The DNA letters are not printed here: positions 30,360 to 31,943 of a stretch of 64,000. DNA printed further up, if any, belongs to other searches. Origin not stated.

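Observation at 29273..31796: Tandem duplicated cysteine-rich proteins of an unrecognised family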

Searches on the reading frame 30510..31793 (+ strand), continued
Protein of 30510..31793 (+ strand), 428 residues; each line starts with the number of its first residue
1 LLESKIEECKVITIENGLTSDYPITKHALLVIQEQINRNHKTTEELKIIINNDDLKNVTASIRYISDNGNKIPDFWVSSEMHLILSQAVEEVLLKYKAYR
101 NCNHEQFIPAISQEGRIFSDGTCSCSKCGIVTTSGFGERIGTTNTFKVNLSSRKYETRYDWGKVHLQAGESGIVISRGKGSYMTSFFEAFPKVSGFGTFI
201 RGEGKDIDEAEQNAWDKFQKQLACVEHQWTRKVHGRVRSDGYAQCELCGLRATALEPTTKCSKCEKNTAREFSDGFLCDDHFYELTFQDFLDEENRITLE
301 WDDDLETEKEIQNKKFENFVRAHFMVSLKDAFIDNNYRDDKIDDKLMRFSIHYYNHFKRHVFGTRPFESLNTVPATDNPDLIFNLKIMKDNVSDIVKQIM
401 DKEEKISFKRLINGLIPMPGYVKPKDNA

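Call 38: get_annotated_region(hit=H22, flank=7000)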
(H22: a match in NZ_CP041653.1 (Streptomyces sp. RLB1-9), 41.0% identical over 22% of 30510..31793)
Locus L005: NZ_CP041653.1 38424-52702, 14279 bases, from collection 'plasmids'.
description: Streptomyces sp. RLB1-9 plasmid pRLB1-9.1, complete sequence
organism: Streptomyces sp. RLB1-9 (NCBI taxid 2594454)
taxonomy: Bacteria; Actinomycetota; Actinomycetes; Kitasatosporales; Streptomycetaceae; Streptomyces; Streptomyces sp. RLB1-9
host: -; source: Isolated strain,Microscale soil grain; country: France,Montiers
typing (MOB-suite, as given by PLSDB): non-mobilizable
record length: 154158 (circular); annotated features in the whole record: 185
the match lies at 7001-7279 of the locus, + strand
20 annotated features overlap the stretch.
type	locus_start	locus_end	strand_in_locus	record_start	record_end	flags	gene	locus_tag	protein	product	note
CDS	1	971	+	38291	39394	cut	-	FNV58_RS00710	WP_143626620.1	hypothetical protein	-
CDS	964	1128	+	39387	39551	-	-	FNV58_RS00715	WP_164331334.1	hypothetical protein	-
CDS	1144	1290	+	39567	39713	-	-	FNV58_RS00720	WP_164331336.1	hypothetical protein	-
CDS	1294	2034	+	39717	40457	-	-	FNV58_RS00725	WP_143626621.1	J domain-containing protein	-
CDS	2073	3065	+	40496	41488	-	-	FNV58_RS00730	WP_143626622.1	hypothetical protein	-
CDS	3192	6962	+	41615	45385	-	-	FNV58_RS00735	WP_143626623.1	DNA polymerase III subunit alpha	GO:0006260 - DNA replication [Evidence IEA]; GO:0006261 - DNA-templated DNA replication [Evidence IEA]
CDS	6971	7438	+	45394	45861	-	-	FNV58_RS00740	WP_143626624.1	hypothetical protein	-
CDS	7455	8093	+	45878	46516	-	-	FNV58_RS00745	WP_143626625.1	helix-turn-helix transcriptional regulator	-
CDS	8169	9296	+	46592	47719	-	-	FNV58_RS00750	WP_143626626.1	hypothetical protein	-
CDS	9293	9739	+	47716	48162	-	-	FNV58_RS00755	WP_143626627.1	hypothetical protein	-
CDS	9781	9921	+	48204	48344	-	-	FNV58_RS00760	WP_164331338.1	hypothetical protein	-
CDS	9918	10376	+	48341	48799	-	-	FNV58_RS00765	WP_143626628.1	hypothetical protein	-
CDS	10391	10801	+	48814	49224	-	-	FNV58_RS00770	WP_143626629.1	hypothetical protein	-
CDS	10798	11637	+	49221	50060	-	-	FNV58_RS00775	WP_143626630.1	hypothetical protein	-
CDS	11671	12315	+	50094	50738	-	-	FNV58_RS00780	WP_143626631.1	hypothetical protein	-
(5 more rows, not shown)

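Call 43: find_encoding_contigs(protein=P0013, flank=10000, max_places=4)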
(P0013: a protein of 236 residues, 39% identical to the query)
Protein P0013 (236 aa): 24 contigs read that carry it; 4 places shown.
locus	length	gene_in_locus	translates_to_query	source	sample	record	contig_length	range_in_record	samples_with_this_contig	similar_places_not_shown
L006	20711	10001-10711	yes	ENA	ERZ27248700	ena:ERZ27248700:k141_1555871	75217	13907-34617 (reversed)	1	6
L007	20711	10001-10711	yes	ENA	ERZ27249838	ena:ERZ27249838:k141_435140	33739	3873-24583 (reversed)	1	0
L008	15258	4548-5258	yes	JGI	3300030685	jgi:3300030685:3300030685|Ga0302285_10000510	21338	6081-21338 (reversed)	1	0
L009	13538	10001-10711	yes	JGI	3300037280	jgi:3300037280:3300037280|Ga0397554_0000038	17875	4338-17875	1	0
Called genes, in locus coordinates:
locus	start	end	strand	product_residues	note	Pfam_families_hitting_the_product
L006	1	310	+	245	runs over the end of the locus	-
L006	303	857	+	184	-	PF01832:Glucosaminidase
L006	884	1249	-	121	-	PF20274:cREC_REC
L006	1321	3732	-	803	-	PF17795:Vault_3 (weak), PF11978:MVP_shoulder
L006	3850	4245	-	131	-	-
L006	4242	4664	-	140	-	-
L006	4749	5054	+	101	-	-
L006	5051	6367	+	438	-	-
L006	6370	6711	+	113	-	-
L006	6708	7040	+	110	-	-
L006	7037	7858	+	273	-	PF08242:Methyltransf_12 (faint)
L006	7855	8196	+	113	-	-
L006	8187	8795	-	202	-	PF00092:VWA (weak)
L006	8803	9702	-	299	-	PF13240:Zn_Ribbon_1 (faint)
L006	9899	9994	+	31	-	-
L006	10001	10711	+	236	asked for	-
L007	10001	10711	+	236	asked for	-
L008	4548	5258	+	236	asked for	-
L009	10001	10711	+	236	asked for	-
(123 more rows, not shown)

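Call 44: find_encoding_contigs(protein=P0008, flank=10000, max_places=3)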
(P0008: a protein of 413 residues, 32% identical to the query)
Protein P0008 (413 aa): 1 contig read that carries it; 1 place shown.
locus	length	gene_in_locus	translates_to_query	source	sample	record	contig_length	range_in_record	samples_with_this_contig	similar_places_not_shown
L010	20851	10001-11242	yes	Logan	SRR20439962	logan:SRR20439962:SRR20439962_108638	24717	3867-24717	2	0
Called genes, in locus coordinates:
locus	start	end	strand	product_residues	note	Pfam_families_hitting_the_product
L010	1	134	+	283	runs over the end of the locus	-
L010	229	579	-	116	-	-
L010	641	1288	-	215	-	-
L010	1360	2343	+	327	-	PF11207:DUF2989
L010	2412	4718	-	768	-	PF01734:Patatin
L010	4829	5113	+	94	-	-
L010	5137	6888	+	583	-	PF01936:NYN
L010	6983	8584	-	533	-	-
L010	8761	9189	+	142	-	-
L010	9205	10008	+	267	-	-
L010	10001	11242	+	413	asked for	-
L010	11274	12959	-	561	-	-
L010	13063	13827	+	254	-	-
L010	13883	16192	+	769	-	-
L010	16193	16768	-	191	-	-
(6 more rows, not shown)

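Call 45: predict_structure(alignment_id=A2)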
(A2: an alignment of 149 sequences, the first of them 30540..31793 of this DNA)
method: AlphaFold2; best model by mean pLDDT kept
length: 418 residues; sequences in the alignment: 149
mean_pLDDT: 91.7   pTM: 0.85
mean pLDDT of the five models: 91.7, 91.1, 90.5, 90.3, 89.4
residues with pLDDT >= 90: 318; 70-90: 84; 50-70: 14; < 50: 2
segments of 3 or more residues with pLDDT < 50: none
pLDDT, mean of each block of 10 residues (from residue 1): 90 92 95 90 82 69 69 88 91 93 96 92 81 94 95 97 94 98 98 98 98 98 97 98 98 98 95 94 95 93 97 94 89 88 93 92 96 96 92 86 92 64
secondary structure, 60 per line:
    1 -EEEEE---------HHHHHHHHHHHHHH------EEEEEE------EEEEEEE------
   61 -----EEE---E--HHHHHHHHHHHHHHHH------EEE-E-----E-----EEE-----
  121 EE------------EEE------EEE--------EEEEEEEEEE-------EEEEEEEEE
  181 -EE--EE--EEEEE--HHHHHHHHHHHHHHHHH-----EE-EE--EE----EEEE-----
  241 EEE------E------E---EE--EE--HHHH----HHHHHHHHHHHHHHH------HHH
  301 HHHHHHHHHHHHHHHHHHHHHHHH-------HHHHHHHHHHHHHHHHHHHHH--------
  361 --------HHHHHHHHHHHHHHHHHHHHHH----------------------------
elements in order: E2-6 H16-29 E36-41 E48-54 E66-68 H75-90 E97-99 E113-115 E135-137 E144-146 E155-164 E172-180 E190-194 H197-213 E232-235 E241-243 H269-272 H277-291 H298-324 H332-352 H369-390

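Call 54: search_dna_similar(query=P0013, collection=phages, mode=protein, max_evalue=0.001, max_rows=40)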
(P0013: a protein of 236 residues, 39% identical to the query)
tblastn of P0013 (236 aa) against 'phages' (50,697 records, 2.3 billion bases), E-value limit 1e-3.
Records with a match: 1; places in all: 1; records where one place covers at least 80% of the query: 0.
Best place of each record, by identity: <60% 1.
By first word of the organism name: uncultured 1.
By host as written in the record: - 1.
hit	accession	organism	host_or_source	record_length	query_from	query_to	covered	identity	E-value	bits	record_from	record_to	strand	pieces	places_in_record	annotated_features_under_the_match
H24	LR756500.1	uncultured phage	metagenomic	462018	2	161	68%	49.7%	2e-42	158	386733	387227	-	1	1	record has no annotation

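Call 61: fold_search(model_id=the predicted structure, library=pdb)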
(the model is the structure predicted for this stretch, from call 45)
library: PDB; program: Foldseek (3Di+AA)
matches with E <= 10: 368; with E <= 0.001: 0
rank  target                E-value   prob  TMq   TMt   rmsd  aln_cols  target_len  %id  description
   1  8uu7_w                3.2e-02  0.97  0.15  0.45   5.2       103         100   12  Cryo-EM structure of the Listeria innocua 70S ribosome in complex with HflXr, HPF, and E-site tRNA (structure II-B) (released 2024-02-28)
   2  8uu4_w                4.2e-02  0.97  0.15  0.44   5.4       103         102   12  Cryo-EM structure of the Listeria innocua 70S ribosome in complex with HPF (structure I-A) (released 2024-02-28)
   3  4v8i_AY               4.7e-02  1.00  0.17  0.59   4.2        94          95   15  Crystal structure of YfiA bound to the 70S ribosome. (released 2014-07-09)
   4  6gzz_V4               5.9e-02  0.98  0.17  0.48   4.8       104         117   14  T. thermophilus hibernating 100S ribosome (amc) (released 2018-10-24)
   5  5myj_A                5.9e-02  0.60  0.15  0.32  27.2       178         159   11  Structure of 70S ribosome from Lactococcus lactis (released 2017-10-11)
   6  3tqm_C                8.2e-02  0.99  0.16  0.58   3.9        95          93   12  Structure of an ribosomal subunit interface protein from Coxiella burnetii (released 2011-09-28)
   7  8rd8_D                8.2e-02  0.87  0.15  0.41   4.8       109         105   16  Cryo-EM structure of P. urativorans 70S ribosome in complex with hibernation factors Balon and RaiA (structure 1). (released 2024-02-21)
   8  3tqm_A                9.2e-02  0.98  0.16  0.57   4.0       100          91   12  Structure of an ribosomal subunit interface protein from Coxiella burnetii (released 2011-09-28)
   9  4hei_A                9.2e-02  0.98  0.16  0.55   4.0        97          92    7  2A X-RAY STRUCTURE OF HPF from VIBRIO CHOLERAE (released 2012-10-24)
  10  4y4o_2y               9.7e-02  0.99  0.16  0.57   4.0        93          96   16  Crystal structure of the Thermus thermophilus 70S ribosome with rRNA modifications and bound to protein Y (YfiA) at 2 (released 2015-03-18)
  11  4y4o_1y               9.7e-02  0.99  0.17  0.58   4.2        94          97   15  Crystal structure of the Thermus thermophilus 70S ribosome with rRNA modifications and bound to protein Y (YfiA) at 2 (released 2015-03-18)
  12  6h4n_x                9.7e-02  0.99  0.16  0.56   3.7        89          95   10  Structure of a hibernating 100S ribosome reveals an inactive conformation of the ribosomal protein S1 - 70S Hibernatin (released 2018-09-05)
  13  2rql_MODEL_1_A        9.7e-02  0.96  0.16  0.53   5.1       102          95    9  Solution structure of the E. coli ribosome hibernation promoting factor HPF (released 2010-02-02)
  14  6qbz_MODEL_1_A        1.2e-01  0.66  0.13  0.34   6.5       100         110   12  Solution structure of the N-terminal domain of the Staphylococcus aureus Hibernation Promoting Factor (released 2019-06-19)
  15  5ngm_Av               1.4e-01  0.33  0.14  0.29  23.2       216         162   12  2.9S structure of the 70S ribosome composing the S. aureus 100S complex (released 2017-10-04)
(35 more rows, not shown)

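Call 62: fold_search(model_id=the predicted structure, library=viral)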
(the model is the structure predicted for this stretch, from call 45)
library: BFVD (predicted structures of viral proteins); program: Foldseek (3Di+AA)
matches with E <= 10: 519; with E <= 0.001: 0
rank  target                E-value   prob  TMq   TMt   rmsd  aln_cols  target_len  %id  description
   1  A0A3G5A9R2            1.3e-02  0.89  0.19  0.18  11.4       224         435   10  Uncharacterized protein [Hyperionvirus sp.]
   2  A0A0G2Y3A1            2.3e-02  0.21  0.09  0.13  17.9       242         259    9  Uncharacterized protein [Acanthamoeba polyphaga mimivirus Kroon]
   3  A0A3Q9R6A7            3.7e-02  0.99  0.15  0.46   4.9       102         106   15  (no name in the UniProt tables at hand)
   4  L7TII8                5.8e-02  0.99  0.16  0.50   4.5        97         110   10  Ribosomal subunit interface protein [Escherichia phage PBECO4]
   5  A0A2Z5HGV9            1.0e-01  0.99  0.14  0.58   4.4        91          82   12  (no name in the UniProt tables at hand)
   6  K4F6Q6                1.3e-01  0.90  0.16  0.44   4.5       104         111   10  Sigma 54 modulation protein/ribosomal protein S30EA [Cronobacter phage vB_CsaM_GAP32]
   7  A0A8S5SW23            1.5e-01  0.07  0.09  0.11  23.3       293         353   12  Restriction enzyme [Siphoviridae sp. ctZHD14]
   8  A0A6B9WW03            2.4e-01  0.06  0.09  0.11  20.4       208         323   13  Thioredoxin [Escherichia phage moha]
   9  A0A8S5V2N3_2          2.4e-01  0.04  0.08  0.04  24.7       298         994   11  Structural protein [CrAss-like virus sp. ctelJ1]
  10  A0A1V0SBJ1            2.6e-01  0.04  0.08  0.06  22.4       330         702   12  Uncharacterized protein [Catovirus CTV1]
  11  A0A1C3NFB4            2.7e-01  0.03  0.09  0.06  20.8       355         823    9  (no name in the UniProt tables at hand)
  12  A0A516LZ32            2.9e-01  0.11  0.06  0.11  12.3        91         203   13  (no name in the UniProt tables at hand)
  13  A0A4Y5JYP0            2.9e-01  0.09  0.13  0.21  15.4       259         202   12  Uncharacterized protein [Pseudomonas phage vB_PaeM_PA5oct]
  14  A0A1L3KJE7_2          3.0e-01  0.11  0.09  0.03  22.2       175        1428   11  (no name in the UniProt tables at hand)
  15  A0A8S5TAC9            3.2e-01  0.09  0.14  0.16  21.0       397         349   10  DUF4236 domain-containing protein [Siphoviridae sp. ctGz830]
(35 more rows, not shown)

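Call 63: find_related_loci(query=A2, collection=genome_contigs, flank=10000)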
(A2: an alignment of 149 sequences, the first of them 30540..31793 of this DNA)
Query A2 (418 aa) in genome_contigs; peptide patterns used: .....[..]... (x = any residue, [..] = any of these).
60 stretches matched a pattern; 34 encode a relative of the query (tblastn E <= 1e-3); 34 distinct loci.
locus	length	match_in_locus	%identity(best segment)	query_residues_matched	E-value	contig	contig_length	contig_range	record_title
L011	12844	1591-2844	86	1-418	0e+0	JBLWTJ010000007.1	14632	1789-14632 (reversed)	MAG: Bacteriovoracaceae bacterium isolate EA05-03 A05maxbin.018RE.5K@18, whole genome shotgun sequence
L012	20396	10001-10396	45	137-271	2e-26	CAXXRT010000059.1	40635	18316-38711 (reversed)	MAG: Marinifilaceae bacterium isolate 33d5628b-5a91-4dd6-8f06-1354c736e2d9 genome assembly, contig: contig_59, whole gen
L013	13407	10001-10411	44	134-271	4e-25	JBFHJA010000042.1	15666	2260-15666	MAG: Draconibacterium sp. isolate Mix_sand07.2021.05.G.52 k141_596421_length_15666_cov_57.6989, whole genome shotgun seq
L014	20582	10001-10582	34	145-342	5e-24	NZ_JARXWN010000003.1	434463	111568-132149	Dysgonomonas sp. PF1-14 Ga0505181_03, whole genome shotgun sequence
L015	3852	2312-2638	41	157-271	3e-18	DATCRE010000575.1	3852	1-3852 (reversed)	MAG TPA_asm: Cyclobacteriaceae bacterium isolate SMAG_U7271 k141_1033121, whole genome shotgun sequence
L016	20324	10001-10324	42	142-254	1e-17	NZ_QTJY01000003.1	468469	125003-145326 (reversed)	Larkinella soli strain MIMbqt9 contig3, whole genome shotgun sequence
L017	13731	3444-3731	45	145-247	4e-17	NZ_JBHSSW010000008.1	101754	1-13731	Ponticaulis profundi strain CGMCC-1.15741 GCM70027110_29, whole genome shotgun sequence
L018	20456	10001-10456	33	118-271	1e-16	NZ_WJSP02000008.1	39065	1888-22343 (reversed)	Agromyces humi strain ANK073 8, whole genome shotgun sequence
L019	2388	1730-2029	41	172-275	7e-17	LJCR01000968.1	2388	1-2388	Kouleothrix aurantiaca strain COM-B contig_968, whole genome shotgun sequence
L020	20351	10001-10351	39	137-247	1e-16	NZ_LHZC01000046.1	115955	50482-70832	Acetobacter malorum strain LMG 1746 LMG1746_6, whole genome shotgun sequence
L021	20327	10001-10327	42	112-224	2e-16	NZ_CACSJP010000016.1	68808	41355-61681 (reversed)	Rhizobium sp. 18065 isolate 18065_Rhizobium2_Ancestor_Tube, whole genome shotgun sequence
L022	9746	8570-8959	37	145-258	5e-16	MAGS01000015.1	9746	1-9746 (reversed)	MAG: Candidatus Methanomethylicus mesodigestus isolate V1 V1_s15, whole genome shotgun sequence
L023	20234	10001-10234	52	145-222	2e-15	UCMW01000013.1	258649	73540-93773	Rhizobiales bacterium isolate R1607_A genome assembly, contig: contig_13, whole genome shotgun sequence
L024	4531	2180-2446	42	155-250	2e-15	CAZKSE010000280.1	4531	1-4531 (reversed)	MAG TPA_asm: uncultured Rhodobacter sp. isolate binchicken_co324_41 genome assembly, contig: NODE_4396_length_4531_cov_6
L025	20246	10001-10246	42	172-258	4e-15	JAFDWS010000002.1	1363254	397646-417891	MAG: Armatimonadota bacterium isolate SZAS-3 ARMAT-KAN-4__2__length-1363254, whole genome shotgun sequence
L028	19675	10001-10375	35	172-289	8e-14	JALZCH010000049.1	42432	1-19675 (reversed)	MAG: Acidobacteriota bacterium isolate NAM bin20 SC8792-94_k127_673015, whole genome shotgun sequence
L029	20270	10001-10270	42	161-247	1e-13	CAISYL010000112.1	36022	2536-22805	MAG: uncultured Alphaproteobacteria bacterium isolate MJ-time_bin-8647 genome assembly, contig: bin-8647:112/294, whole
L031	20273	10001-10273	36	146-239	1e-13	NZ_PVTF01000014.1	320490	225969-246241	Umezawaea tangerina strain DSM 44720 Ga0180964_114, whole genome shotgun sequence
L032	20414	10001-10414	33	145-258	1e-13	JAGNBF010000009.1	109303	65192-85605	MAG: Chloroflexota bacterium isolate Go_Eff_bin_125 Go_Eff_177_length_109303_cov_9.108348, whole genome shotgun sequence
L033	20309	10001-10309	38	146-248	3e-13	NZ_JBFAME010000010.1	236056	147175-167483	Nocardiopsis sp. NPDC049922 NPDC049922_51_C8.ctg-0010, whole genome shotgun sequence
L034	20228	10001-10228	45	156-230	9e-13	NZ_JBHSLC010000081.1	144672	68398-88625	Azospirillum himalayense strain CCUG 58760 velvet_auto_105_81, whole genome shotgun sequence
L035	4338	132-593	31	144-278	2e-12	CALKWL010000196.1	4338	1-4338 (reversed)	MAG TPA_asm: uncultured Gammaproteobacteria bacterium isolate SRR6007445_bin.51_CONCOCT_v1.1_MAG genome assembly, contig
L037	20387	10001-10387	33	144-271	7e-12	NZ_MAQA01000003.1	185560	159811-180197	Oerskovia enterophila strain DSM 43852 OERS_contig000003, whole genome shotgun sequence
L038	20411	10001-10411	36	154-271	8e-12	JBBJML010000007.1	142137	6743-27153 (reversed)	MAG: Nakamurella sp. isolate RUP_SRG_33 NODE_106_length_142137_cov_11.227073, whole genome shotgun sequence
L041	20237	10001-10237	37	154-239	2e-10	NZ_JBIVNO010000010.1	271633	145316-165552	Streptomyces sp. NPDC093261 NPDC093261_173_B9.ctg-0010, whole genome shotgun sequence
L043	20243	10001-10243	39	156-239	4e-10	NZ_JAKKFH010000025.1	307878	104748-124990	Micromonospora alfalfae strain MED01 MED01_25, whole genome shotgun sequence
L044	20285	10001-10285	40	144-240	7e-10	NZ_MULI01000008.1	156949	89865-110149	Streptomyces sp. MH60 BZZ08_8, whole genome shotgun sequence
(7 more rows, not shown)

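Call 69: search_protein_families(library=pfam, alignment_id=A3, max_evalue=0.0001)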
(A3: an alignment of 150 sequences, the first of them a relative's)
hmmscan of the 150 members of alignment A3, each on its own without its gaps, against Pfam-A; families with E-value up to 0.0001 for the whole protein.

A. member 1, L002:4478-5215:+ (246 aa): 1 family
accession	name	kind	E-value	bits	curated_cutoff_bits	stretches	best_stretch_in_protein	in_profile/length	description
PF00188.32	CAP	-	2.7e-14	54.4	21.1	1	106-239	2-115/117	Cysteine-rich secretory protein family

B. families by the number of members that match (of 150 scanned): 60 families (the first 25 are shown)
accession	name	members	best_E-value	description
PF01555.25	N6_N4_Mtase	3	2.2e-17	DNA methylase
PF01384.25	PHO4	2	6.4e-70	Phosphate transporter family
PF00145.23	DNA_methylase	2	9.7e-67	C-5 cytosine-specific DNA methylase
PF00589.27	Phage_integrase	2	2.7e-30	Phage integrase family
PF01865.21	PhoU_div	2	6.2e-21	Protein of unknown function DUF47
PF04448.17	DUF551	2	4e-06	Protein of unknown function (DUF551)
PF00521.26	DNA_topoisoIV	1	2.6e-135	DNA gyrase/topoisomerase IV, subunit A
PF00303.24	Thymidylat_synt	1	5.3e-124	Thymidylate synthase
PF07733.18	DNA_pol3_alpha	1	4.8e-66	Bacterial DNA polymerase III alpha NTPase domain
PF01653.23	DNA_ligase_aden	1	3.7e-52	NAD-dependent DNA ligase adenylation domain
PF00186.24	DHFR_1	1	1.1e-45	Dihydrofolate reductase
PF17657.6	DNA_pol3_finger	1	1.3e-45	Bacterial DNA polymerase III alpha subunit finger domain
PF02811.25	PHP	1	4.4e-38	PHP domain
PF03989.18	DNA_gyraseA_C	1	8e-38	DNA gyrase C-terminal domain, beta-propeller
PF00154.27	RecA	1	3.9e-34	recA bacterial DNA recombination protein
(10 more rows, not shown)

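Call 70: search_protein_families(library=phrogs, alignment_id=A2, max_evalue=0.001)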
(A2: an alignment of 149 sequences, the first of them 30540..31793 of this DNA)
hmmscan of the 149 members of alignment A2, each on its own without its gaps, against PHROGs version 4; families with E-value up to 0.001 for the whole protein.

A. member 1, window:30540-31793:+ (418 aa): 0 families

B. families by the number of members that match (of 149 scanned): 2 families
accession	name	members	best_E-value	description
phrog_4188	-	3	1.6e-06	-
phrog_6094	-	1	2.8e-05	-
